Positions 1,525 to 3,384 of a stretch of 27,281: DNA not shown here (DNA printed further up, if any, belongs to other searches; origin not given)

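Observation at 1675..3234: GNAT-nitrilase fusion wedged into the polyamine operon: candidate polyamine acylation/deacylation enzyme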

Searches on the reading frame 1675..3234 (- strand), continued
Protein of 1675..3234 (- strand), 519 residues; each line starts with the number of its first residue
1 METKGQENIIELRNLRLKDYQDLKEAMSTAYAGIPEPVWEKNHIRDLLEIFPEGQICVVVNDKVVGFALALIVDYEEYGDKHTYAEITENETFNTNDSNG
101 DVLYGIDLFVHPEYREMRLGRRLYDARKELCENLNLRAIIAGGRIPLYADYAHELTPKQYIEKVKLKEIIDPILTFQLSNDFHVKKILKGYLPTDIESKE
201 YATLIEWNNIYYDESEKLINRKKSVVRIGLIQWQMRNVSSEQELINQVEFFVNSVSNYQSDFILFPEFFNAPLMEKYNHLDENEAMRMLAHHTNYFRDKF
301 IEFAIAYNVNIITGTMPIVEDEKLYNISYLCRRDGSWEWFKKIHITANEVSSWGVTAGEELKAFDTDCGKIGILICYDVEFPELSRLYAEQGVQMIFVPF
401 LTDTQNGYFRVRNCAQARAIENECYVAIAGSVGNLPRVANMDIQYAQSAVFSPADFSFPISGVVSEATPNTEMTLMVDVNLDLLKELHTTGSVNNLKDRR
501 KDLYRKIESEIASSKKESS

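Call 43: search_protein_families(library=ncbifam, proteins=[P0149, P0150, P0156, P0160, P0165, P0167, P0173, P0177, P0180, P0184], max_evalue=1e-10)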
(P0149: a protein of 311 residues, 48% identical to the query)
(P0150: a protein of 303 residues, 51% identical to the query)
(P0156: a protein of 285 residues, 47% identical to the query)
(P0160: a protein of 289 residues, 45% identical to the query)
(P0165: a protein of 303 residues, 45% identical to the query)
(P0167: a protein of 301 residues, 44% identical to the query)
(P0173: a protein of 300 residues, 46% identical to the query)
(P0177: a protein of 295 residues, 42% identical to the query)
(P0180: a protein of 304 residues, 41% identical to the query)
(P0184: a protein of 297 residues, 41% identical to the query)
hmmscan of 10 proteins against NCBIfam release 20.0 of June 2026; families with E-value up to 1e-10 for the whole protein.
P0149 (311 aa): 6 families
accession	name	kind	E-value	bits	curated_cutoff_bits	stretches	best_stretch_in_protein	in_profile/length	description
NF040852.1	nitrile_Arch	equivalog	4.3e-15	55.6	500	1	15-293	2-261/262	nitrilase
TIGR03381.1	agmatine_aguB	equivalog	1.5e-14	54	410.25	1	31-293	16-277/279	N-carbamoylputrescine amidase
NF043013.1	DeGluthAmidYersProt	equivalog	1.6e-13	50.4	500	1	86-279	67-262/278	deaminated glutathione amidase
NF033621.1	de_GSH_amidase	exception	4.8e-12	45.8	355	1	44-274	28-242/260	deaminated glutathione amidase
NF007757.0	PRK10438.1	equivalog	6.2e-12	45.3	249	1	14-275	4-240/256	amidohydrolase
TIGR00546.1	lnt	equivalog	1.2e-11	44.5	132.9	0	8-136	154-276/395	apolipoprotein N-acyltransferase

P0150 (303 aa): 3 families
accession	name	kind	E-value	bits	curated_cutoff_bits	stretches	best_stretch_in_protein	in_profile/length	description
NF033621.1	de_GSH_amidase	exception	9.3e-15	54.7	355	1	39-281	22-248/260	deaminated glutathione amidase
NF043013.1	DeGluthAmidYersProt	equivalog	7.1e-13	48.3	500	1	144-222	136-214/278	deaminated glutathione amidase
NF040852.1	nitrile_Arch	equivalog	3.3e-11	42.8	500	1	29-280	14-247/262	nitrilase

P0156 (285 aa): 5 families
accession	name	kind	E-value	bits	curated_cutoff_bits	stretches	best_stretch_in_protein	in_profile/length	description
NF040852.1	nitrile_Arch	equivalog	3.9e-20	72.1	500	1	9-285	2-260/262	nitrilase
TIGR03381.1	agmatine_aguB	equivalog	1.4e-19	70.5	410.25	1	9-285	2-276/279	N-carbamoylputrescine amidase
NF033621.1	de_GSH_amidase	exception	1.2e-17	64.2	355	1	23-215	13-205/260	deaminated glutathione amidase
NF043013.1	DeGluthAmidYersProt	equivalog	1.2e-13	50.8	500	1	83-214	70-214/278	deaminated glutathione amidase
TIGR00546.1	lnt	equivalog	2.8e-13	49.8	132.9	0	136-208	302-378/395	apolipoprotein N-acyltransferase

P0160 (289 aa): 5 families
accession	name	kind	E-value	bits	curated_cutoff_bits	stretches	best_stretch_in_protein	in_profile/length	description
TIGR03381.1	agmatine_aguB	equivalog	1.7e-20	73.5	410.25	1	15-284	10-278/279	N-carbamoylputrescine amidase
NF033621.1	de_GSH_amidase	exception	2.5e-16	59.8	355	1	11-211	6-204/260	deaminated glutathione amidase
NF040852.1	nitrile_Arch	equivalog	9e-16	57.8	500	1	18-204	14-192/262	nitrilase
TIGR00546.1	lnt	equivalog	2.5e-15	56.6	132.9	1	18-176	179-346/395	apolipoprotein N-acyltransferase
NF043013.1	DeGluthAmidYersProt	equivalog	5.7e-14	51.9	500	1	73-211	64-214/278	deaminated glutathione amidase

P0165 (303 aa): 4 families
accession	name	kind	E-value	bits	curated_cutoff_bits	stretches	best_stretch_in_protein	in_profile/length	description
NF043013.1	DeGluthAmidYersProt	equivalog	4e-18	65.5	500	1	77-224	53-214/278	deaminated glutathione amidase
TIGR03381.1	agmatine_aguB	equivalog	2e-14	53.6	410.25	1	18-296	2-277/279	N-carbamoylputrescine amidase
NF033621.1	de_GSH_amidase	exception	9.4e-13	48.1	355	1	130-285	106-250/260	deaminated glutathione amidase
NF040852.1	nitrile_Arch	equivalog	3.5e-12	46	500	1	39-296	22-261/262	nitrilase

P0167 (301 aa): 6 families
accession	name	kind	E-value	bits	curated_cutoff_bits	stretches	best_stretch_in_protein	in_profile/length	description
TIGR00546.1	lnt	equivalog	3.1e-16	59.5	132.9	1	10-209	164-376/395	apolipoprotein N-acyltransferase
NF040852.1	nitrile_Arch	equivalog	2.1e-13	50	500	1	31-218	20-200/262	nitrilase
NF033621.1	de_GSH_amidase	exception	2.8e-13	49.8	355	1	60-217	47-204/260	deaminated glutathione amidase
NF043013.1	DeGluthAmidYersProt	equivalog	4e-13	49.2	500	1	83-218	68-215/278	deaminated glutathione amidase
NF007757.0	PRK10438.1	equivalog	6.1e-13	48.6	249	1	34-237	26-212/256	amidohydrolase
TIGR03381.1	agmatine_aguB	equivalog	6.5e-13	48.7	410.25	1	32-289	20-277/279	N-carbamoylputrescine amidase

P0173 (300 aa): 2 families
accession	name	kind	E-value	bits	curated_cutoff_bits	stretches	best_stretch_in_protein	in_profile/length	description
NF043013.1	DeGluthAmidYersProt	equivalog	9.1e-15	54.5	500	1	76-224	67-217/278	deaminated glutathione amidase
NF033621.1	de_GSH_amidase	exception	5.7e-11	42.3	355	0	142-223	123-206/260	deaminated glutathione amidase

P0177 (295 aa): 4 families
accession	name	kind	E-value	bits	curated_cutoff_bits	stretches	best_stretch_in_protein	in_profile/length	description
NF033621.1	de_GSH_amidase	exception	2.2e-15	56.7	355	1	20-273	13-248/260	deaminated glutathione amidase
TIGR03381.1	agmatine_aguB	equivalog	3e-13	49.7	410.25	1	5-286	1-277/279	N-carbamoylputrescine amidase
NF040852.1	nitrile_Arch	equivalog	6.7e-11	41.8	500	1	6-286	2-261/262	nitrilase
NF043013.1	DeGluthAmidYersProt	equivalog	7.1e-11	41.8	500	0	139-214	139-214/278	deaminated glutathione amidase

P0180 (304 aa): 5 families
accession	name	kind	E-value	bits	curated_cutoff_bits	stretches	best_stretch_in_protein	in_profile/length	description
NF033621.1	de_GSH_amidase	exception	2.5e-19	69.7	355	1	24-282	5-246/260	deaminated glutathione amidase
TIGR03381.1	agmatine_aguB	equivalog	1.2e-18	67.4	410.25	1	17-298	2-278/279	N-carbamoylputrescine amidase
NF040852.1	nitrile_Arch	equivalog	3.4e-17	62.4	500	1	17-297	2-261/262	nitrilase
NF007757.0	PRK10438.1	equivalog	4.7e-13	49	249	1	49-281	34-242/256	amidohydrolase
NF043013.1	DeGluthAmidYersProt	equivalog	9.7e-11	41.3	500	0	142-226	127-215/278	deaminated glutathione amidase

P0184 (297 aa): 5 families
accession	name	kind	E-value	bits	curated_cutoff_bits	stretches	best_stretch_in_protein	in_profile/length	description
TIGR03381.1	agmatine_aguB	equivalog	6.3e-16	58.5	410.25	1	10-290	1-276/279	N-carbamoylputrescine amidase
NF033621.1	de_GSH_amidase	exception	1.9e-14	53.6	355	1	36-279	24-249/260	deaminated glutathione amidase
NF040852.1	nitrile_Arch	equivalog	8.1e-13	48.1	500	1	11-290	2-260/262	nitrilase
NF043013.1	DeGluthAmidYersProt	equivalog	9.4e-13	47.9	500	1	95-218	94-213/278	deaminated glutathione amidase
NF007757.0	PRK10438.1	equivalog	6.6e-11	41.9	249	0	11-276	5-243/256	amidohydrolase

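Call 52: predict_structure(alignment_id=A2)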
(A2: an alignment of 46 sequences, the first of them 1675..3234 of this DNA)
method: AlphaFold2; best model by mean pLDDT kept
length: 519 residues; sequences in the alignment: 46
mean_pLDDT: 73.8   pTM: 0.54
mean pLDDT of the five models: 73.8, 73.1, 69.0, 66.6, 63.5
residues with pLDDT >= 90: 68; 70-90: 271; 50-70: 128; < 50: 52
segments of 3 or more residues with pLDDT < 50: 1-5, 183-188, 197-221, 434-444, 458-460
pLDDT, mean of each block of 10 residues (from residue 1): 58 91 81 68 87 89 87 75 73 68 75 74 74 65 65 72 76 65 48 49 42 39 76 68 84 77 80 70 85 92 82 91 93 88 89 89 86 91 84 90 79 87 83 45 59 64 55 74 73 56 66 62
secondary structure, 60 per line:
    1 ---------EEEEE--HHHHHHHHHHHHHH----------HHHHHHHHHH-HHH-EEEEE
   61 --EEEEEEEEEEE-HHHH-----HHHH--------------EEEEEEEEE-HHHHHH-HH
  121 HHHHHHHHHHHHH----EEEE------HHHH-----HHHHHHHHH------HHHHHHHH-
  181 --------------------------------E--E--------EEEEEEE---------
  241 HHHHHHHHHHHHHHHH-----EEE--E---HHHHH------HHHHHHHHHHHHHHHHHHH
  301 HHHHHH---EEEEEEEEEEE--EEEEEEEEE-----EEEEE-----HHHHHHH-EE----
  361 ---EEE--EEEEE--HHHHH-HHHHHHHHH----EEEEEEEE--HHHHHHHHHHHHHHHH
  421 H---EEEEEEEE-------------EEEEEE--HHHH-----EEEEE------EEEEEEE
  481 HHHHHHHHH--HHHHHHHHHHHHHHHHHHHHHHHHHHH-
elements in order: E10-14 H17-30 H41-50 E56-60 E63-73 H75-78 H84-87 E102-110 H112-117 H119-133 E138-141 H148-151 H157-165 H172-179 E225-231 H241-256 E262-264 H271-275 H282-306 E310-320 E323-331 E337-341 H347-353 E364-366 E369-373 H376-380 H382-390 E395-402 H405-421 E425-432 E446-451 H454-457 E463-467 E474-480 H481-489 H492-518

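Call 57: fold_search(model_id=the predicted structure, library=pdb)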
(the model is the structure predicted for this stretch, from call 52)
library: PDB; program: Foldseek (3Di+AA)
matches with E <= 10: 987; with E <= 0.001: 298
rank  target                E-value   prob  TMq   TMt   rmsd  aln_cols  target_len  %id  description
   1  2w1v_A                4.2e-18  1.00  0.42  0.76   4.9       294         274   26  Crystal structure of mouse nitrilase-2 at 1.4A resolution (released 2008-12-16)
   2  1f89_A                9.4e-16  1.00  0.40  0.73   4.6       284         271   21  Crystal structure of Saccharomyces cerevisiae Nit3, a member of branch 10 of the nitrilase superfamily (released 2001-10-04)
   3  6ypa_D                1.0e-15  1.00  0.41  0.76   4.8       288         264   22  The C146A variant of an amidase from Pyrococcus horikoshii with bound glutaramide (released 2020-06-03)
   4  3p8k_A                3.3e-15  1.00  0.41  0.76   4.8       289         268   21  Crystal Structure of a putative carbon-nitrogen family hydrolase from Staphylococcus aureus (released 2011-10-19)
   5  6mg6_D                4.0e-15  1.00  0.44  0.74   4.7       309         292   18  Crystal structure of carbon-nitrogen hydrolase from Helicobacter pylori G27 (released 2018-09-26)
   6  6le2_A                4.5e-15  1.00  0.42  0.67   5.1       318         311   18  Structure of D-carbamoylase mutant from Nitratireductor indicus (released 2020-10-28)
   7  7elf_B                4.7e-15  1.00  0.41  0.70   4.7       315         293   19  Nitrilase-Like Protein Nit2 from Kluyve-romyces lactis (released 2022-04-13)
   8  6lcg_A                5.6e-15  1.00  0.40  0.65   5.8       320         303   18  Structure of D-carbamoylase mutant from Nitratireductor indicus (released 2020-10-28)
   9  6ypa_B                7.5e-15  1.00  0.42  0.76   5.1       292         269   21  The C146A variant of an amidase from Pyrococcus horikoshii with bound glutaramide (released 2020-06-03)
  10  6lei_A                7.9e-15  1.00  0.42  0.68   5.2       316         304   19  Structure of D-carbamoylase from Nitratireductor indicus (released 2020-10-28)
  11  5h8j_P                9.4e-15  1.00  0.40  0.71   5.3       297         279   21  Crystal structure of Medicago truncatula N-carbamoylputrescine amidohydrolase (MtCPA) in complex with cadaverine (released 2016-04-20)
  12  6led_B                1.0e-14  1.00  0.42  0.69   5.3       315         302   19  Structure of D-carbamoylase mutant from Nitratireductor indicus (released 2020-10-28)
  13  6mg6_B                1.1e-14  1.00  0.41  0.70   5.8       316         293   17  Crystal structure of carbon-nitrogen hydrolase from Helicobacter pylori G27 (released 2018-09-26)
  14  6le2_B                1.7e-14  1.00  0.39  0.63   5.5       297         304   18  Structure of D-carbamoylase mutant from Nitratireductor indicus (released 2020-10-28)
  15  2vhi_C                2.2e-14  1.00  0.42  0.56   6.3       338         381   19  Crystal structure of a pyrimidine degrading enzyme from Drosophila melanogaster (released 2008-03-25)
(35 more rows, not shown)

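Call 65: search_protein_families(library=pfam, alignment_id=A3, max_evalue=0.00001)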
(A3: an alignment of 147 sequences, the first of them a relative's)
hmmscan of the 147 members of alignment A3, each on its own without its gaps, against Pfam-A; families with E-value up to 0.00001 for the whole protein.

A. member 1, L001:946-1842:+ (299 aa): 2 families
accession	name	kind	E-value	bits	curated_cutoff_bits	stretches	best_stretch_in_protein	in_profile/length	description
PF00924.24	MS_channel_2nd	-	1.6e-18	67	20.2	1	111-176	2-67/68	Mechanosensitive ion channel, beta-domain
PF21082.3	MS_channel_3rd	-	2.7e-18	66.6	21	1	183-268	1-88/88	Mechanosensitive ion channel MscS, C-terminal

B. families by the number of members that match (of 147 scanned): 121 families (the first 25 are shown)
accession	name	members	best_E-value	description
PF00436.31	SSB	30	1.2e-35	Single-strand binding protein family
PF00072.30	Response_reg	9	2.6e-24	Response regulator receiver domain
PF02784.22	Orn_Arg_deC_N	7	3.2e-18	Pyridoxal-dependent decarboxylase, pyridoxal binding domain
PF02321.23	OEP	6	1.5e-35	Outer membrane efflux protein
PF00196.25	GerE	6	7.9e-16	Bacterial regulatory proteins, luxR family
PF00582.32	Usp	4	2.2e-39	Universal stress protein family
PF01078.27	Mg_chelatase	3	6.7e-94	Magnesium chelatase, subunit ChlI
PF13541.12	ChlI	3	1.2e-45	Subunit ChlI of Mg-chelatase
PF00884.28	Sulfatase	3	3e-44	Sulfatase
PF13335.12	Mg_chelatase_C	3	4.8e-35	Magnesium chelatase, subunit ChlI C-terminal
PF07728.20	AAA_5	3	2.4e-12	AAA domain (dynein-related subfamily)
PF08019.17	EptA_B_N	3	1.5e-10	Phosphoethanolamine transferase EptA/EptB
PF00493.29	MCM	3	1.6e-09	MCM P-loop domain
PF00375.23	SDF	2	6.9e-94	Sodium:dicarboxylate symporter family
PF04336.18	ACP_PD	2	5.6e-65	Acyl carrier protein phosphodiesterase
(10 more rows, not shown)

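Call 67: search_protein_families(library=pfam, alignment_id=A4, max_evalue=0.00001)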
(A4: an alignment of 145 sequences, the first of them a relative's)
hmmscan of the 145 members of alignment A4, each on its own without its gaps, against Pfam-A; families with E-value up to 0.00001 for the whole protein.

A. member 1, L001:4040-5074:+ (345 aa): 1 family
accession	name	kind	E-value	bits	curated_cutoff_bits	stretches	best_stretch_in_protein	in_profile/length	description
PF19867.5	DUF6340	-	2.7e-28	99.3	26.4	1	65-297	23-258/258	Family of unknown function (DUF6340)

B. families by the number of members that match (of 145 scanned): 106 families (the first 25 are shown)
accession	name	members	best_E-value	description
PF13378.12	MR_MLE_C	5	2.7e-32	Enolase C-terminal domain-like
PF00586.29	AIRS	5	7.8e-13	AIR synthase related protein, N-terminal domain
PF00171.27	Aldedh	4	1.2e-84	Aldehyde dehydrogenase family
PF00908.23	dTDP_sugar_isom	4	9.8e-76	dTDP-4-dehydrorhamnose 3,5-epimerase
PF19780.4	DUF6265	4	2e-37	Domain of unknown function (DUF6265)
PF11738.13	DUF3298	4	5.8e-09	Protein of unknown function (DUF3298)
PF12867.12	DinB_2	3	1e-19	DinB superfamily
PF02769.27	AIRS_C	3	1.2e-08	AIR synthase related protein, C-terminal domain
PF00582.32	Usp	2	4e-70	Universal stress protein family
PF13387.12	Lnb_N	2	4.9e-49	Lnb N-terminal periplasmic domain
PF01145.31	Band_7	2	1.5e-40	SPFH domain / Band 7 family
PF00793.26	DAHP_synth_1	2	2e-39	DAHP synthetase I family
PF03600.22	CitMHS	2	4.6e-36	Citrate transporter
PF00571.33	CBS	2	2.6e-28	CBS domain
PF02518.31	HATPase_c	2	1.4e-26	Histidine kinase-, DNA gyrase B-, and HSP90-like ATPase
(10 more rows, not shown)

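Call 69: search_protein_families(library=pfam, proteins=[L045:11593-12612:-, L041:11827-12837:-, L028:11699-12700:-, L047:11536-12660:-, L021:11549-12703:-, L044:1963-3102:-, L127:11655-12731:-, L138:11638-12834:-, L095:6219-7220:-, L010:11660-12769:+], max_evalue=0.00001)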
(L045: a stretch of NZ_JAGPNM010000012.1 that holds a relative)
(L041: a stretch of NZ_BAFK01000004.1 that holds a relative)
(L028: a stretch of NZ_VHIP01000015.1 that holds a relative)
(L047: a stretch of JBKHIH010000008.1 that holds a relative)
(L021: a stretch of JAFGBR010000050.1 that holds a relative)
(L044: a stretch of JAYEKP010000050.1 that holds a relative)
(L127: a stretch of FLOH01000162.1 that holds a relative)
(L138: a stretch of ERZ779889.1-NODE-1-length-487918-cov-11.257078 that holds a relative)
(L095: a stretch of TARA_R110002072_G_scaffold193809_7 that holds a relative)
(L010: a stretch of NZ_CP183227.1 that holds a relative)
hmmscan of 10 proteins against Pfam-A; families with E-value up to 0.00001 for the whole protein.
L045:11593-12612:- (340 aa): 1 family
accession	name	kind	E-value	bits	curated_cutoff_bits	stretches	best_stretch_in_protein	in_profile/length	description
PF13387.12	Lnb_N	-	9.9e-49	165.7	22.2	1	124-280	1-174/175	Lnb N-terminal periplasmic domain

L041:11827-12837:- (337 aa): 1 family
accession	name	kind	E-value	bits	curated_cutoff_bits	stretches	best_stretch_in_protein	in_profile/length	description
PF11279.13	DUF3080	-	2.1e-64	218.1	26.5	1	27-332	2-314/315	Protein of unknown function (DUF3080)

L028:11699-12700:- (334 aa): 1 family
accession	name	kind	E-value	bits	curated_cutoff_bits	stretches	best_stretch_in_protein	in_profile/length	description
PF13515.12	FUSC_2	-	3.2e-25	89.1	25.6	1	197-321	3-125/126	Fusaric acid resistance protein-like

L047:11536-12660:- (375 aa): 2 families
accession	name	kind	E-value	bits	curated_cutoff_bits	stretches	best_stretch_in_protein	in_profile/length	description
PF00793.26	DAHP_synth_1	-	2e-39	135.6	25.5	1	19-257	14-257/270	DAHP synthetase I family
PF01817.26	CM_2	-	3.2e-24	85.4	27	1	279-357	1-79/80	Chorismate mutase type II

L021:11549-12703:- (385 aa): 3 families
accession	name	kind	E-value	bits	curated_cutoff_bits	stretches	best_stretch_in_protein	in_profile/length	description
PF01556.23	DnaJ_C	-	2.4e-47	161.2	26.6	1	128-345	1-152/152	DnaJ C terminal domain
PF00226.36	DnaJ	-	2.4e-28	98.4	27.8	1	5-67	1-63/63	DnaJ domain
PF00684.25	DnaJ_CXXCXGXG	-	8.4e-16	58.4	32.7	1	155-219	1-65/65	DnaJ central domain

L044:1963-3102:- (380 aa): 2 families
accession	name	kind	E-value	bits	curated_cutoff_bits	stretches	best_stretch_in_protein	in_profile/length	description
PF00793.26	DAHP_synth_1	-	3.1e-39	135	25.5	1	20-253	17-255/270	DAHP synthetase I family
PF01817.26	CM_2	-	4.5e-22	78.5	27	1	277-355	1-79/80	Chorismate mutase type II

L127:11655-12731:- (359 aa): 0 families

L138:11638-12834:- (399 aa): 2 families
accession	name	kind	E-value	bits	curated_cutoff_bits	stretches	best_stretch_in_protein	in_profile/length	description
PF13378.12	MR_MLE_C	-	2.7e-32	112.7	29.4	1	204-398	10-215/219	Enolase C-terminal domain-like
PF02746.21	MR_MLE_N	-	1.3e-10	42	22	1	75-177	14-116/117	Mandelate racemase / muconate lactonizing enzyme, N-terminal domain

L095:6219-7220:- (334 aa): 1 family
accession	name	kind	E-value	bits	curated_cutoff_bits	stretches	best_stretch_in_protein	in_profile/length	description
PF00171.27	Aldedh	-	2.3e-69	234.6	23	1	4-307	147-461/461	Aldehyde dehydrogenase family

L010:11660-12769:+ (370 aa): 2 families
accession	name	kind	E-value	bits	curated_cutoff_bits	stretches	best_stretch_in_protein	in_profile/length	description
PF02518.31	HATPase_c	-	1.4e-26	93.5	26.4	1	260-369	2-109/111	Histidine kinase-, DNA gyrase B-, and HSP90-like ATPase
PF00512.31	HisKA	-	8.5e-14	51.8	26.9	1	149-216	2-66/66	His Kinase A (phospho-acceptor) domain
